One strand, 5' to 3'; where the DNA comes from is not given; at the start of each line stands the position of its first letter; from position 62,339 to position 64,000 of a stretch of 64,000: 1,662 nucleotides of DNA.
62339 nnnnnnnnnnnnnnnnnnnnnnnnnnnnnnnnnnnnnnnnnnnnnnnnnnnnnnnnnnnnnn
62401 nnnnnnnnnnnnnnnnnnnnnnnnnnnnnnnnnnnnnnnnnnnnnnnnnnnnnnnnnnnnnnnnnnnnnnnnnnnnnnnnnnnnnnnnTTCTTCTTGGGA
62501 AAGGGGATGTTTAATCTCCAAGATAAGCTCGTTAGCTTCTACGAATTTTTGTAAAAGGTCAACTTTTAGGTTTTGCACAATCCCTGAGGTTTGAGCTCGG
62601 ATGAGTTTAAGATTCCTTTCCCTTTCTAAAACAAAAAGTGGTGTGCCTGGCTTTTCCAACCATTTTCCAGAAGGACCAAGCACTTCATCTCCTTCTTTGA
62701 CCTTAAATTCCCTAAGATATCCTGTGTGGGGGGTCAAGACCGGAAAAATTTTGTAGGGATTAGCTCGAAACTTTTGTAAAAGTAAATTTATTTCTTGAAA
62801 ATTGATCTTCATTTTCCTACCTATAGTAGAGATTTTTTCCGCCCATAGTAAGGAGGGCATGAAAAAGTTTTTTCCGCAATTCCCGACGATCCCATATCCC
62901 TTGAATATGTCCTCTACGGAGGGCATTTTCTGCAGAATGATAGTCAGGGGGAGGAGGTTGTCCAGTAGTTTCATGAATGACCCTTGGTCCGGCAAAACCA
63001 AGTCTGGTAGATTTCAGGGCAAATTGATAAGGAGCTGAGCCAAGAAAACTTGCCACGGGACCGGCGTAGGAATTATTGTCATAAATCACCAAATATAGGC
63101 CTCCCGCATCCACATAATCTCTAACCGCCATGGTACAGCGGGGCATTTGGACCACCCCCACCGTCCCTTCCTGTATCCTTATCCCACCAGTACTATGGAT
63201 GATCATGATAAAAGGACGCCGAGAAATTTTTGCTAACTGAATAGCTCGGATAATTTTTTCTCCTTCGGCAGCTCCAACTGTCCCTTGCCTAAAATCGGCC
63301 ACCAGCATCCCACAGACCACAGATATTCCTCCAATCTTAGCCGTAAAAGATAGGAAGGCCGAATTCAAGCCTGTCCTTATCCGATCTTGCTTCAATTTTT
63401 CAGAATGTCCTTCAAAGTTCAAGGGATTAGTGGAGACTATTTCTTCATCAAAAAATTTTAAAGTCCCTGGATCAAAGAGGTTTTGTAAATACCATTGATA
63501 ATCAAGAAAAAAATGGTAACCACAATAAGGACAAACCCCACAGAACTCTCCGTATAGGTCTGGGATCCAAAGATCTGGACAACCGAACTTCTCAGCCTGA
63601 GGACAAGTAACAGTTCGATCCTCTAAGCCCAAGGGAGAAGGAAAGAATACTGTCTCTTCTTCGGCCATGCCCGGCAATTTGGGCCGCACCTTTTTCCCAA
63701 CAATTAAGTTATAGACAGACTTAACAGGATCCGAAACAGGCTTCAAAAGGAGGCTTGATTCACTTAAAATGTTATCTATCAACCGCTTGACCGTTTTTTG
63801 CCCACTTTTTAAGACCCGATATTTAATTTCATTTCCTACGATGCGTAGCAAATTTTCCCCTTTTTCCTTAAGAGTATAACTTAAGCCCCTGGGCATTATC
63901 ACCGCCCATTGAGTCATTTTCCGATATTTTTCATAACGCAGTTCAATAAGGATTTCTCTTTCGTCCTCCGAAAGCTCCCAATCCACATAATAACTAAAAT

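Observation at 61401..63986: AccD-like carboxyltransferase, a BCCP-like protein without the MKM biotinylation motif and a second divergent biotin-ligase paralogue form one coupled operon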

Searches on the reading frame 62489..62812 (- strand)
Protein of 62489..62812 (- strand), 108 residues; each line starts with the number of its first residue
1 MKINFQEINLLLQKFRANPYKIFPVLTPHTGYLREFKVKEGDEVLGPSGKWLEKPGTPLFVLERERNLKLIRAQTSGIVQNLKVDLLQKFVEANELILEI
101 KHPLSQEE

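Call 66: predict_structure(alignment_id=A5)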
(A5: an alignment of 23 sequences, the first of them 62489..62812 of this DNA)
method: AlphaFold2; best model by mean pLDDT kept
length: 108 residues; sequences in the alignment: 23
mean_pLDDT: 87.7   pTM: 0.69
mean pLDDT of the five models: 87.7, 84.5, 83.7, 83.7, 82.5
residues with pLDDT >= 90: 72; 70-90: 24; 50-70: 11; < 50: 1
segments of 3 or more residues with pLDDT < 50: none
pLDDT, mean of each block of 10 residues (from residue 1): 70 70 93 96 92 91 94 94 95 95 70
secondary structure, 60 per line:
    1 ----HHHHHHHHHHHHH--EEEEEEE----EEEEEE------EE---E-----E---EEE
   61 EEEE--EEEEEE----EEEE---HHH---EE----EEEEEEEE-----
elements in order: H5-17 E20-26 E31-36 E58-64 E67-72 E77-80 E96-103

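Call 68: fold_search(model_id=the predicted structure, library=pdb)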
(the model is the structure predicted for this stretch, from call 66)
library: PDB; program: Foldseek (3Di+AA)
matches with E <= 10: 505; with E <= 0.001: 4
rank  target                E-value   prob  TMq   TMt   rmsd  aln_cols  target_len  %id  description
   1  5gua                  2.6e-04  1.00  0.60  0.89   2.6        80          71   22  Structure of biotin carboxyl carrier protein from pyrococcus horikoshi OT3 (delta N79) A138Y mutant (released 2017-08-30)
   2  6ybq_I                4.7e-04  1.00  0.60  0.32   1.0        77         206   22  Engineered glycolyl-CoA carboxylase (quintuple mutant) with bound CoA (released 2020-10-28)
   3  3hb9_B                8.1e-04  1.00  0.58  0.06   4.4        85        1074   21  Crystal Structure of S. aureus Pyruvate Carboxylase A610T Mutant (released 2009-06-30)
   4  6ybq_H                9.0e-04  1.00  0.59  0.31   1.1        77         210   22  Engineered glycolyl-CoA carboxylase (quintuple mutant) with bound CoA (released 2020-10-28)
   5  2d5d_A                1.1e-03  1.00  0.57  0.86   2.7        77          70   23  Structure of Biotin Carboxyl Carrier Protein (74Val start) from Pyrococcus horikoshi OT3 Ligand Free Form II (released 2006-05-01)
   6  3hb9_A                1.1e-03  1.00  0.59  0.06   4.4        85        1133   21  Crystal Structure of S. aureus Pyruvate Carboxylase A610T Mutant (released 2009-06-30)
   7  8pn7_G                1.3e-03  1.00  0.59  0.31   1.1        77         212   22  Engineered glycolyl-CoA carboxylase (G20R variant) with bound CoA (released 2023-11-29)
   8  5gu8                  1.3e-03  1.00  0.57  0.85   2.7        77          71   23  Structure of biotin carboxyl carrier protein from pyrococcus horikoshi OT3 (delta N79) wild type (released 2017-08-30)
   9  2ejf_C                1.4e-03  1.00  0.58  0.89   2.6        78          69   23  Crystal Structure Of The Biotin Protein Ligase (Mutations R48A and K111A) and Biotin Carboxyl Carrier Protein Complex  (released 2008-03-18)
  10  2evb                  1.4e-03  1.00  0.58  0.84   2.8        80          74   22  Structure of Biotin Carboxyl Carrier Protein (74Val start) from Pyrococcus horikoshi OT3 Ligand Free Form I (released 2006-05-01)
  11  9yx0_A                1.5e-03  1.00  0.56  0.11   2.1        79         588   14  Structure of the 3-methylcrotonyl-coenzyme A carboxylase from Mycobacterium smegmatis (released 2025-11-26)
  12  5gu9                  1.5e-03  1.00  0.58  0.86   2.5        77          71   23  Structure of biotin carboxyl carrier protein from pyrococcus horikoshi OT3 (delta N79) A138I mutant (released 2017-08-30)
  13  5ks8_F                1.5e-03  1.00  0.53  0.13   2.1        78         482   28  Crystal structure of two-subunit pyruvate carboxylase from Methylobacillus flagellatus (released 2016-10-19)
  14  3hbl_B                1.6e-03  1.00  0.58  0.06   1.8        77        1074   21  Crystal Structure of S. aureus Pyruvate Carboxylase T908A Mutant (released 2009-06-30)
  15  6ybq_K                1.7e-03  1.00  0.60  0.31   1.1        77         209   22  Engineered glycolyl-CoA carboxylase (quintuple mutant) with bound CoA (released 2020-10-28)
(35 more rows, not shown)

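Call 82: search_solved_structures(query=A5, max_evalue=10, show_alignments=5)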
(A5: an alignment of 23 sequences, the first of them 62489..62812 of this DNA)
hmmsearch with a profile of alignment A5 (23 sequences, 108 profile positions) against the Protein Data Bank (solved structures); distinct sequences matched with E-value up to 10: 34.
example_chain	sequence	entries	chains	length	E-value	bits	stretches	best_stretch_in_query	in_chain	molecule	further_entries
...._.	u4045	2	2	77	0.00012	25.2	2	23-49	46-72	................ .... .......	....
1o78_A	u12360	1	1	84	0.00016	24.8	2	23-49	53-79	BIOTIN CARBOXYL CARRIER PROTEIN OF METHYLMALONYL-COA CARBOXYL-TRANSFERASE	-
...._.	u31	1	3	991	0.0026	20.9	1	23-65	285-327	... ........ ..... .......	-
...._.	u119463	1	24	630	0.0097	19.1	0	23-47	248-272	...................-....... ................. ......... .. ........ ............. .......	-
8usb_c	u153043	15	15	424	0.012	18.8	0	23-49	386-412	26S proteasome non-ATPase regulatory subunit 14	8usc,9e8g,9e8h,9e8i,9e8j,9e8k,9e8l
5gu8_A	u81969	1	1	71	0.03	17.5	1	24-46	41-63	149aa long hypothetical methylmalonyl-CoA decarboxylase gamma chain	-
2d5d_A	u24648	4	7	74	0.03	17.5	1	24-46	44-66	methylmalonyl-CoA decarboxylase gamma chain | 149aa long hypothetical methylmalonyl-CoA decarboxylase gamma chain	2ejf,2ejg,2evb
5gua_A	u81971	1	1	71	0.045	16.9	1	24-46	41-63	149aa long hypothetical methylmalonyl-CoA decarboxylase gamma chain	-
8hz4_E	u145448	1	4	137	0.048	16.8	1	27-96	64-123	Biotin carboxylase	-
2k7v_A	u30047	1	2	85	0.055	16.7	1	23-47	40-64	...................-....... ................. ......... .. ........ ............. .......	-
5gu9_A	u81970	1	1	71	0.06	16.5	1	24-46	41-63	149aa long hypothetical methylmalonyl-CoA decarboxylase gamma chain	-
7wvg_B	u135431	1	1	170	0.066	16.4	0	58-104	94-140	Hemagglutinin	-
8gv7_B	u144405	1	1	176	0.073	16.2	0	58-104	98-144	Hemagglutinin H18-HA2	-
4k3x_B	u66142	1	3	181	0.079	16.1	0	58-104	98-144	Hemagglutinin HA2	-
5c22_A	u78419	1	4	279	0.12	15.5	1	59-100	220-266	Chromosomal hemolysin D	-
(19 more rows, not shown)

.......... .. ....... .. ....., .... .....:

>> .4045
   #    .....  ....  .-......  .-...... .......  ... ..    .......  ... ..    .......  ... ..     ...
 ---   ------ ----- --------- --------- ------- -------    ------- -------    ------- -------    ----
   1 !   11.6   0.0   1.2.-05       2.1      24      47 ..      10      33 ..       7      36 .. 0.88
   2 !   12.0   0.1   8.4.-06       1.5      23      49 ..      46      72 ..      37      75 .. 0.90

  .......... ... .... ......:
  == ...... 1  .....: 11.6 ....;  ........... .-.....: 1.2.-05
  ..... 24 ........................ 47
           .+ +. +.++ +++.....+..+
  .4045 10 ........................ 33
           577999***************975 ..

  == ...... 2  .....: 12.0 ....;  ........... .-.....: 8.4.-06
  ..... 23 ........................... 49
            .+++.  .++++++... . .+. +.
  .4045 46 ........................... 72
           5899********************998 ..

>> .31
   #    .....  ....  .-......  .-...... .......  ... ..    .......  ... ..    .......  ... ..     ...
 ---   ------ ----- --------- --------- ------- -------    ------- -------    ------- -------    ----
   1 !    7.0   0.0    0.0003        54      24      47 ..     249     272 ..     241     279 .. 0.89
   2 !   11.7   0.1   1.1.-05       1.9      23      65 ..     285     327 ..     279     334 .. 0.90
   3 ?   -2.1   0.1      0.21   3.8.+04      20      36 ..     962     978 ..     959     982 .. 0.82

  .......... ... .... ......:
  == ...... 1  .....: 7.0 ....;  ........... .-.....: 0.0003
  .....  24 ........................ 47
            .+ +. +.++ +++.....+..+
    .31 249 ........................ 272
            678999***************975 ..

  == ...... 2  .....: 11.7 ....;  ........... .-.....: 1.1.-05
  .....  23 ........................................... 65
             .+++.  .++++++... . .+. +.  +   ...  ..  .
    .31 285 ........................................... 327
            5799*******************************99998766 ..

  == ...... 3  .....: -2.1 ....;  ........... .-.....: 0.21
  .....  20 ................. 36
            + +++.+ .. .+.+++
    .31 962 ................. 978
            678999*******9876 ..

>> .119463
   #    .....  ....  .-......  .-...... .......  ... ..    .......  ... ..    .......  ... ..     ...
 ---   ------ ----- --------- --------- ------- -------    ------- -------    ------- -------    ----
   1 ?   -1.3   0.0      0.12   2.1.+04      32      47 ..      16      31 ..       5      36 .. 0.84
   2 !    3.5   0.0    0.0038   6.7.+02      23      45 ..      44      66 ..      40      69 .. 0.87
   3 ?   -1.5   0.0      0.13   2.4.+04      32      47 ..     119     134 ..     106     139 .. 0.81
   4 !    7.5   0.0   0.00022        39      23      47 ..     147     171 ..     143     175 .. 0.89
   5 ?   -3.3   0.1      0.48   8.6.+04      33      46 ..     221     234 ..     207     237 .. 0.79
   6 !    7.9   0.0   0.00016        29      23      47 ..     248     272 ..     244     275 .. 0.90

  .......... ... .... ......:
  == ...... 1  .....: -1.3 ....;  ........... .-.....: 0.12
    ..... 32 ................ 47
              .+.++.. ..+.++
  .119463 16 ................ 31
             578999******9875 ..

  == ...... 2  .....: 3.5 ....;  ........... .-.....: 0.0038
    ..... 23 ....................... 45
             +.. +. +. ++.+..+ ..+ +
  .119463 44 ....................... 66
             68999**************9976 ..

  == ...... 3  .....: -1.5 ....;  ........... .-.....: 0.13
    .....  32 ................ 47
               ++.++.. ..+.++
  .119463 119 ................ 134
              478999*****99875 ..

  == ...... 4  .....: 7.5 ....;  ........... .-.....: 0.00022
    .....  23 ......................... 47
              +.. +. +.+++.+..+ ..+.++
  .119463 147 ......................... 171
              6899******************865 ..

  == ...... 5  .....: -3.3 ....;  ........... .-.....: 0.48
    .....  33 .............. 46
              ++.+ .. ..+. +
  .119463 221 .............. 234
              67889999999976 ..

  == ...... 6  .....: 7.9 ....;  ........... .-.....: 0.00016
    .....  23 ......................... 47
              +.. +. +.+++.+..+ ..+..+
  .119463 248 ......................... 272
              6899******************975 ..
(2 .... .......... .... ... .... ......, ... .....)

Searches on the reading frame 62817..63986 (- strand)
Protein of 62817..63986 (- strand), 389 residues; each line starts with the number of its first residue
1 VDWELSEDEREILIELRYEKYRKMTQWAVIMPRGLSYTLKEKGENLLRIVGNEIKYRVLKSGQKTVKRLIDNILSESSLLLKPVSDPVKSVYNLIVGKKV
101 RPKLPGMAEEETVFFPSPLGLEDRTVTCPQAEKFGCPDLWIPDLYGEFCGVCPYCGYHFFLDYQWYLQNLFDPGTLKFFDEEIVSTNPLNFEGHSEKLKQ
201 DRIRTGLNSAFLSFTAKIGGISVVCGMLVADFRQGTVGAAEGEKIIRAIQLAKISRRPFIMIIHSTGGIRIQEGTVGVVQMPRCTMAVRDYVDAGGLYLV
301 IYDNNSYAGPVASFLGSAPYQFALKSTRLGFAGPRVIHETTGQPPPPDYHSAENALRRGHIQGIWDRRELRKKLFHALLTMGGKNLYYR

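Call 4: search_protein_families(library=ncbifam, proteins=[window:62817-63986:-], max_evalue=1)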
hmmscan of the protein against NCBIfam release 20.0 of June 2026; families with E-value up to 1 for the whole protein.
window:62817-63986:- (389 aa): 5 families
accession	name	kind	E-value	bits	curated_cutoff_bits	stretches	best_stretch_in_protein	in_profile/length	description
TIGR00515.1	accD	equivalog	8e-45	153.4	317.45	1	150-378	46-276/285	acetyl-CoA carboxylase, carboxyltransferase subunit beta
TIGR03133.1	malonate_beta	equivalog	1.4e-09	37.7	278.15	1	215-343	53-185/274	biotin-independent malonate decarboxylase subunit beta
NF005530.0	PRK07189.1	equivalog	9.2e-09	34.8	228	1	216-343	64-195/303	biotin-independent malonate decarboxylase subunit beta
TIGR01117.1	mmdA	subfamily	0.033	13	998.8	1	212-275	67-135/512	methylmalonyl-CoA decarboxylase subunit alpha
NF041135.1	IPPtranDIPPsyn_Thcocales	equivalog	0.099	11.6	580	1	28-68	3-44/419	bifunctional L-myo-inositol-1-phosphate cytidylyltransferase/CDP-L-myo-inositol myo-inositolphosphotransferase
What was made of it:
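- The AccD-like half also matches biotin-independent malonate decarboxylase beta, but weakly (1.4e-09, 37.7 bits against a cutoff of 278; call 4). The accD model matches far better than the malonate decarboxylase model: 153 against 38 bits (call 4).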

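Call 5: search_protein_families(library=pfam, proteins=[window:62817-63986:-], max_evalue=1)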
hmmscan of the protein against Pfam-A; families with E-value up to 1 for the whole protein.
window:62817-63986:- (389 aa): 1 family
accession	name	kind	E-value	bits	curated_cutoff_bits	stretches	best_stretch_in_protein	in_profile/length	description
PF01039.27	Carboxyl_trans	-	0.0045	16.1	22.3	1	230-342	66-178/493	Carboxyl transferase domain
